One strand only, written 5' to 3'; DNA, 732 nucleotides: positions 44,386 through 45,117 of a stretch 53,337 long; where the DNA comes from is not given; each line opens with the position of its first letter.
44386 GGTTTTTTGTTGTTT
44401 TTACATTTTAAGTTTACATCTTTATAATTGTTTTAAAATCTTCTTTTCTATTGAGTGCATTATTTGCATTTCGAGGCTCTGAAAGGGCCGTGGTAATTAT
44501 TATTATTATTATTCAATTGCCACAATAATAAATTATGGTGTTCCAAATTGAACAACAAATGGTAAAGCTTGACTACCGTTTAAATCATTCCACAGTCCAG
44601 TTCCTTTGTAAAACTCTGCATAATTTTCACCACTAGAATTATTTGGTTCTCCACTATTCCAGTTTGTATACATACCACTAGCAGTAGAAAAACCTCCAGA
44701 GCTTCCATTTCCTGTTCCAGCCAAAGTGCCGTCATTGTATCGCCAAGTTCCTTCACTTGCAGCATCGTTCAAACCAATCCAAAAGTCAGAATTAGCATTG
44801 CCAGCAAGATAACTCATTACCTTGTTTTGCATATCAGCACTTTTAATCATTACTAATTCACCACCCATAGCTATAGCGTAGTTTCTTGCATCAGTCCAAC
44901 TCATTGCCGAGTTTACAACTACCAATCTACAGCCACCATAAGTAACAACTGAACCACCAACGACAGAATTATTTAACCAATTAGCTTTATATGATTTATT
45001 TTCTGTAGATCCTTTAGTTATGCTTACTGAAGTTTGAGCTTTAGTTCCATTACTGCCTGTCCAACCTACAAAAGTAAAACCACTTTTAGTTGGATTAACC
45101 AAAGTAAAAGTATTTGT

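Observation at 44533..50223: Giant lectin-tipped surface protein: 11 Ig-like repeats, InlB-type B-repeats and a C-type lectin domain with an intact EPN/WND sugar-calcium site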

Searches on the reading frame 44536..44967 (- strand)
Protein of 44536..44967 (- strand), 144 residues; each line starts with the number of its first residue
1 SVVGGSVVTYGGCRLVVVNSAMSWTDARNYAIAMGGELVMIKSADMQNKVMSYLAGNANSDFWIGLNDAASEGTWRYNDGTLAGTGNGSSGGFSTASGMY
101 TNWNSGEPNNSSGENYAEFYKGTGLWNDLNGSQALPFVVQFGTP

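Call 13: search_protein_families(library=pfam, proteins=[window:44536-44967:-], max_evalue=1)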
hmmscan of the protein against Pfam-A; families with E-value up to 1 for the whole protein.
seq(144 aa): 1 family
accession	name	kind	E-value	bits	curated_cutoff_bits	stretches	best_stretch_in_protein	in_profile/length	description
PF00059.27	Lectin_C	-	8.4e-15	55.9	22.6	1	21-138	2-104/107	Lectin C-type domain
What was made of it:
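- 44536..44967 (-): C-terminal C-type lectin domain (aa 1753-1896; Pfam Lectin_C 1773-1890). Pfam E 8.4e-15 (call 13).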

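Call 14: search_solved_structures(query=window:44536-44967:-, max_evalue=0.001, show_alignments=4)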
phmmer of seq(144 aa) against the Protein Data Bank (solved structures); distinct sequences matched with E-value up to 0.001: 94 (the best 60 are shown).
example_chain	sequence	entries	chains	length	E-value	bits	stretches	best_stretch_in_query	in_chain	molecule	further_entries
7jpt_A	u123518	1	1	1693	3.1e-15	59.9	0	10-80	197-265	Lymphocyte antigen 75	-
7jpu_A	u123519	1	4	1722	3.7e-15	59.6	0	10-80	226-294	Lymphocyte antigen 75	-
5ao5_A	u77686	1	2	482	1.8e-13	54.2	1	17-139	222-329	C-TYPE MANNOSE RECEPTOR 2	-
5ao6_A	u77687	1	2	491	2e-13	54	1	17-139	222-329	C-TYPE MANNOSE RECEPTOR 2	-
5e4k_A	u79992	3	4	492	2e-13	54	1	17-139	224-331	C-type mannose receptor 2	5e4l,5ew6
1sl5_A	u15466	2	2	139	2.1e-11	47.4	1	11-129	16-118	mDC-SIGN1B type I isoform | CD209 antigen, DCSIGN-CRD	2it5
8rcy_A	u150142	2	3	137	2.4e-11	47.2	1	11-128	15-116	C-type lectin domain family 4 member M | Isoform 1 of C-type lectin domain family 4 member M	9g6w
1k9j_A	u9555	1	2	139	2.8e-11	47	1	11-128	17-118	mDC-SIGN2 TYPE I ISOFORM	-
1sl4_A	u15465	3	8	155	3.3e-11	46.8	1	11-129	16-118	mDC-SIGN1B type I isoform | CD209 antigen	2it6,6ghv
1k9i_A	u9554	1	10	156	3.4e-11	46.8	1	11-129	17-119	mDC-SIGN1B type I isoform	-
7nl7_A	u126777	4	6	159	3.6e-11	46.7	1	11-129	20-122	DC-SIGN, CRD domain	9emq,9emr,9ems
2xr6_A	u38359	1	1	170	3.8e-11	46.6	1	11-129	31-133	CD209 ANTIGEN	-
1xph_A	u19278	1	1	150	3.8e-11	46.6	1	11-128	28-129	CD209 antigen-like protein 1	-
2xr5_A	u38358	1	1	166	4.1e-11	46.5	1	11-129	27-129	CD209 ANTIGEN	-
2b6b_D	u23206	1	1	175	4.9e-11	46.3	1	11-129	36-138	CD209 antigen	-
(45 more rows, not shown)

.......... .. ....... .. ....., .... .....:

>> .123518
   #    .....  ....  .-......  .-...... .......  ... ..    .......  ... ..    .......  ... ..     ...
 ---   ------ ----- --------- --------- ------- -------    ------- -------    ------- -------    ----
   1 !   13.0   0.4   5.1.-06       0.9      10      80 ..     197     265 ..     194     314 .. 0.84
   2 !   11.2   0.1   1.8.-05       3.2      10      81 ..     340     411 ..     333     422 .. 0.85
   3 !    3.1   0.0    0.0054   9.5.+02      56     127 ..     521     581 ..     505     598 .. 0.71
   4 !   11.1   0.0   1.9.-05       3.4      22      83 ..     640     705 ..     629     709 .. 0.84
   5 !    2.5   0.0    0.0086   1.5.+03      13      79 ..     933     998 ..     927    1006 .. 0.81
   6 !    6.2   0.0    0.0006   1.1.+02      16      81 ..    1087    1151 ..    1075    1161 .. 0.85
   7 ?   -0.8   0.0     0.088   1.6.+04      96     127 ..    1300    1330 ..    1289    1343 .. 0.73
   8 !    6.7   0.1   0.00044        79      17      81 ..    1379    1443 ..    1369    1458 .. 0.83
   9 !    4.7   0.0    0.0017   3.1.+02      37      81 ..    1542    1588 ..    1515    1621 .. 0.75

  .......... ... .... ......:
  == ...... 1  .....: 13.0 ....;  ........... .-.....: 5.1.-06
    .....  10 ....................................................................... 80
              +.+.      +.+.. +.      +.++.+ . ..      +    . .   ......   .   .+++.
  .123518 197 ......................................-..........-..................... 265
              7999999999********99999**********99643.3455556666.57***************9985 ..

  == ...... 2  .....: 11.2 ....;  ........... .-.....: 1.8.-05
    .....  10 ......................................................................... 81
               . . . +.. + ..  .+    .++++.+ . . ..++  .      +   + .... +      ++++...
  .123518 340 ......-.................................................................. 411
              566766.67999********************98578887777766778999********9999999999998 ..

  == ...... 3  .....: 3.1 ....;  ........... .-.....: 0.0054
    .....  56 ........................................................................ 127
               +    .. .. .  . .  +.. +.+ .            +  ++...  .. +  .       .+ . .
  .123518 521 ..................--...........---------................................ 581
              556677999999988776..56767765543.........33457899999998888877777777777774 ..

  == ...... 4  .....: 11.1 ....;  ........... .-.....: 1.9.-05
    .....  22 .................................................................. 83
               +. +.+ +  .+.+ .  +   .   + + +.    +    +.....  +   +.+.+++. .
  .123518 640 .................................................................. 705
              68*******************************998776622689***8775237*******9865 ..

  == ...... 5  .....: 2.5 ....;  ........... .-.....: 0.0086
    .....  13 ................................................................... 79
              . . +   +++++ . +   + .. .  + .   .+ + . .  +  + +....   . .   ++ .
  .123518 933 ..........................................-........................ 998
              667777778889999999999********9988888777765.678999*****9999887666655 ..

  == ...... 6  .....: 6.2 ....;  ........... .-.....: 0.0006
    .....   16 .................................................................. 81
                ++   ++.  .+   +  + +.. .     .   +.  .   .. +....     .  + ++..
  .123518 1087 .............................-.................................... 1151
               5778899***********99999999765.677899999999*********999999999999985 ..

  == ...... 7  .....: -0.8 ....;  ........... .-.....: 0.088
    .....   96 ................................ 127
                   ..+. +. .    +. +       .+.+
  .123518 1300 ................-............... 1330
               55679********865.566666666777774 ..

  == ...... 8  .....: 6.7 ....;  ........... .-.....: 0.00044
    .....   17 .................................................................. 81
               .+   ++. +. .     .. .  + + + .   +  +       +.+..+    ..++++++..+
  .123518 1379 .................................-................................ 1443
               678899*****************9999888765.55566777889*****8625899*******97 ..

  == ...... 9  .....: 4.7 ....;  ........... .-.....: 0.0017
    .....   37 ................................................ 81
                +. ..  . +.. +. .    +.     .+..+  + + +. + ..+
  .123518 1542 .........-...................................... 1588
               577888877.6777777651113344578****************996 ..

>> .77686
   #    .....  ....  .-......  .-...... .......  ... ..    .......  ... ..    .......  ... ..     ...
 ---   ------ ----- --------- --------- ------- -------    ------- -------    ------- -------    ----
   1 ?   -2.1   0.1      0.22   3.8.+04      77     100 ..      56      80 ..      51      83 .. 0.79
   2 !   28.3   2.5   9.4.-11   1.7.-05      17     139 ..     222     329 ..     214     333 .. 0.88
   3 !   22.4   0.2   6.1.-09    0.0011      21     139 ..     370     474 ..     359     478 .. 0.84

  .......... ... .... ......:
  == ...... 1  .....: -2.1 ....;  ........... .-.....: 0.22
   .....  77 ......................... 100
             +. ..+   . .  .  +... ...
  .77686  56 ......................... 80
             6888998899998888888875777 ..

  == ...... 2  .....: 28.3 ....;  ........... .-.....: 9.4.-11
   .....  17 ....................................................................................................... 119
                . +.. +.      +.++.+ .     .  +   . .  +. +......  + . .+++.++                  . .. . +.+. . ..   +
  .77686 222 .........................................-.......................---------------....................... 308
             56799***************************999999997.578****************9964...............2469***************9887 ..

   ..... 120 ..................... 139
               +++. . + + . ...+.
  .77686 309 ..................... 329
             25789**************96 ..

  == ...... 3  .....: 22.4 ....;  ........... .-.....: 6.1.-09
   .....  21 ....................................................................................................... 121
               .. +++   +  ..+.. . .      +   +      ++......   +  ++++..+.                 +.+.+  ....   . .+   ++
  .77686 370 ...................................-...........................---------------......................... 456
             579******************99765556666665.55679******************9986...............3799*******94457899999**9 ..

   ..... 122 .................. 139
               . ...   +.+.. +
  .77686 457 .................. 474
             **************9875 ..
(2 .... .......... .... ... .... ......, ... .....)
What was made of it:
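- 44536..44967 (-): PDB sequence hits to DEC-205, Endo180/MRC2 and DC-SIGN lectin domains at E 3e-15 to 1e-11 (call 14).
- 44584..44649 (-): Predicted principal Ca2+/sugar site: E1859-P-N1861-N1862 ... E1866 ... W1878-N1879-D1880. Residue-by-residue alignment to Endo180 lectin domains (call 14).
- On Lectin_C (PF00059), canonical C-type lectin domain: The aligned positions are Tyr (ENY), Gly and Val (call 14).
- Closest known: Animal mannose-type lectin domains. Same: WIGL, EPN, Glu and WND are in register, with E about 1e-11 to 1e-13 to solved structures (call 14).
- Checked: WIGL (aa 1815-1818), EPN (1859-1861), Glu1866 and WND (1878-1880) align residue for residue with the EPNN...E(D/N)...WND of Endo180/MRC2 lectin domains (call 14).
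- All five principal-site ligands aligned to Endo180/MRC2 lectin domains (call 14).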

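Call 30: find_homologous_proteins(query=window:44536-44967:-, max_evalue=0.00001)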
Query seq(144 aa) (144 aa): 14 proteins with E <= 0.00001 among 29 candidates.
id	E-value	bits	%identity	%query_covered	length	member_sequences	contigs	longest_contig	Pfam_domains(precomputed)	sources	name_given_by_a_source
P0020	2.4e-16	78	50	72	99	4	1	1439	PF00059.28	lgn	-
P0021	5.7e-11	61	46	56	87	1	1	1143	PF00059.28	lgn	-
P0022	2.1e-10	59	37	92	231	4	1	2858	PF00059.28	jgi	-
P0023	2.8e-9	55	39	82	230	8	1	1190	PF00059.28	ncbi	-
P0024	3.1e-9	55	44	75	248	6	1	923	PF00059.28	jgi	jgi:hypothetical protein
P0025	3.2e-9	55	44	75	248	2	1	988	PF00059.28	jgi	jgi:hypothetical protein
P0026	4.3e-9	55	43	75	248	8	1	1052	PF00059.28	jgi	jgi:hypothetical protein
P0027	1.4e-8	53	38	85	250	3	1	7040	PF00059.28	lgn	-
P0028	1.6e-8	53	38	87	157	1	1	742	PF00059.28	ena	-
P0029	3.8e-8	52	39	75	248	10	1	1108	PF00059.28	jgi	jgi:hypothetical protein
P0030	4.8e-8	51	39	75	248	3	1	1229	PF00059.28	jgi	jgi:hypothetical protein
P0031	4.9e-8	51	48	55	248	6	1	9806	PF00059.28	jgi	jgi:hypothetical protein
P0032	1.4e-7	50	42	75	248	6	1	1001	PF00059.28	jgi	jgi:hypothetical protein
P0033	8.2e-7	47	41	74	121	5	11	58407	PF00059.28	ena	-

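Call 32: find_encoding_contigs(protein=P0033, flank=6000, max_places=3)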
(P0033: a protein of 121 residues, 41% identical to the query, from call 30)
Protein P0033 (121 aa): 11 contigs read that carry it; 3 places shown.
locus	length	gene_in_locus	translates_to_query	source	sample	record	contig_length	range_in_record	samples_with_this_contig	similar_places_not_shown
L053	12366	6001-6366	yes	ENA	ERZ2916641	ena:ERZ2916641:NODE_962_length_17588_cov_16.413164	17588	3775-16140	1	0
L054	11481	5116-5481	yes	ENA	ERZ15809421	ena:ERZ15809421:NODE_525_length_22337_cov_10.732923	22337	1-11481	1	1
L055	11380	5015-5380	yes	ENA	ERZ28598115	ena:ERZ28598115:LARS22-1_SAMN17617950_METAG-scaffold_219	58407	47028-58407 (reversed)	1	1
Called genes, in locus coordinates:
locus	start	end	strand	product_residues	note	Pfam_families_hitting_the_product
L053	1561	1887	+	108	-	PF01909:NTP_transf_2, PF18765:Polbeta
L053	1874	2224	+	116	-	PF01934:HepT-like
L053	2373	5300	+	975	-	PF22548:AEP-TOTE, PF00270:DEAD, PF04851:ResIII, PF00271:Helicase_C (weak), PF13091:PLDc_2 (weak)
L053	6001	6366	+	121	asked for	PF00059:Lectin_C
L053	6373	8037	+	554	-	PF00395:SLH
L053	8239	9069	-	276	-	PF02673:BacA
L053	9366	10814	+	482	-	PF02386:TrkH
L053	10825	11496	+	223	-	PF02254:TrkA_N, PF03446:NAD_binding_2 (weak), PF03721:UDPG_MGDP_dh_N (weak), PF03807:F420_oxidored (weak), PF02080:TrkA_C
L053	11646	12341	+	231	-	PF12838:Fer4_7 (weak), PF14697:Fer4_21 (weak), PF00037:Fer4, PF12797:Fer4_2 (weak), PF12837:Fer4_6, PF13237:Fer4_10 (weak), PF12838:Fer4_7, PF13187:Fer4_9, +5 more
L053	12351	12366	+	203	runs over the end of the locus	PF01243:PNPOx_N, PF13183:Fer4_8 (faint), PF13187:Fer4_9 (faint), PF25160:LdpA_Fe-S-bd (faint), PF12797:Fer4_2 (faint), PF14697:Fer4_21 (weak), PF12838:Fer4_7 (weak), PF00037:Fer4 (weak), +2 more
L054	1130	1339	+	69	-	PF01934:HepT-like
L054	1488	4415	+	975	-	PF22548:AEP-TOTE, PF00270:DEAD, PF04851:ResIII, PF00271:Helicase_C (weak), PF13091:PLDc_2 (weak)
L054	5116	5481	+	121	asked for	PF00059:Lectin_C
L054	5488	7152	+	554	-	PF00395:SLH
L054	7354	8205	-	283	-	PF02673:BacA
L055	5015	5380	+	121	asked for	PF00059:Lectin_C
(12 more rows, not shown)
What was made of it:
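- One small bacterial lectin-domain gene sits next to an SLH cell-wall protein (call 32).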

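Call 70: find_encoding_contigs(protein=P0020, flank=5000, max_places=4)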
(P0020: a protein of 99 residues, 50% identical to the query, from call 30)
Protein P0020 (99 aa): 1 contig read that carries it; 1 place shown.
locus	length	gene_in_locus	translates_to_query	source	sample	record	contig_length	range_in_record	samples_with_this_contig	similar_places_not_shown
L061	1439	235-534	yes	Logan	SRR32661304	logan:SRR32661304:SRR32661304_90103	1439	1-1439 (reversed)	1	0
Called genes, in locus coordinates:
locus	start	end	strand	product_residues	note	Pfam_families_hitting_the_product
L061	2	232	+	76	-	?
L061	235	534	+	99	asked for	PF00059:Lectin_C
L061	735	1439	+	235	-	?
